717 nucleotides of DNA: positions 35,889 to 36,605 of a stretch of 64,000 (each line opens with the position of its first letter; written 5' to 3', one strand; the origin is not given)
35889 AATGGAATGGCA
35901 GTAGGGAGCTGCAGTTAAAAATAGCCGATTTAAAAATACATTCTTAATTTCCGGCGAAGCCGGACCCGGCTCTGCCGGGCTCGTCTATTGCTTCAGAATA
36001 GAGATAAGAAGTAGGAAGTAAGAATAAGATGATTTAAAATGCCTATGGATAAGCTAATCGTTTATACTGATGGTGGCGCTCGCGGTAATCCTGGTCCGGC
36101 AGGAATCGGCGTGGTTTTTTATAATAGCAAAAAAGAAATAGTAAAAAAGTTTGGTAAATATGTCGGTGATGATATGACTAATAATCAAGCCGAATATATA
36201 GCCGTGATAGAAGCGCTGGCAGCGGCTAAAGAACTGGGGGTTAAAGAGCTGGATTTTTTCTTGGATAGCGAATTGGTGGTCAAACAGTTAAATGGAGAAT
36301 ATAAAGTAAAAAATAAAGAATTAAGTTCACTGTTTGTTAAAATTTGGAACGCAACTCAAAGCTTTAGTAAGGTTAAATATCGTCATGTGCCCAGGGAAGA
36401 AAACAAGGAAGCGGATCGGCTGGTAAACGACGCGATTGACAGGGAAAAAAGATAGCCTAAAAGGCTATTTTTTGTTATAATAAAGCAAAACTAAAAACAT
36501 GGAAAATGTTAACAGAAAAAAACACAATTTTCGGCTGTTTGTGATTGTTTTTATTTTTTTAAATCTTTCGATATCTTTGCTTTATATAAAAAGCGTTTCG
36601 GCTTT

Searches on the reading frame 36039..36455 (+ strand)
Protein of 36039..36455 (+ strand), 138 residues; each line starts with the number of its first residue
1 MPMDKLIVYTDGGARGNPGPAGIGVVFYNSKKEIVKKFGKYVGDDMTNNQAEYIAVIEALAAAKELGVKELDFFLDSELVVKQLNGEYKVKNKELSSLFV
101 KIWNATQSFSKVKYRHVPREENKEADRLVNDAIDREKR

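Call 50: search_protein_families(library=pfam, proteins=[window:36039-36455:+], max_evalue=0.01)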
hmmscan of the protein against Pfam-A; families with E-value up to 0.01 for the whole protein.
window:36039-36455:+ (138 aa): 2 families
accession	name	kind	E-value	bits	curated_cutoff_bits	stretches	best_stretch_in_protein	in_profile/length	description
PF13456.12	RVT_3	-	3.4e-26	92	21.6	1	10-132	2-123/123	Reverse transcriptase-like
PF00075.30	RNase_H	-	1.8e-15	57.8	25.8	1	5-133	3-140/141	RNase H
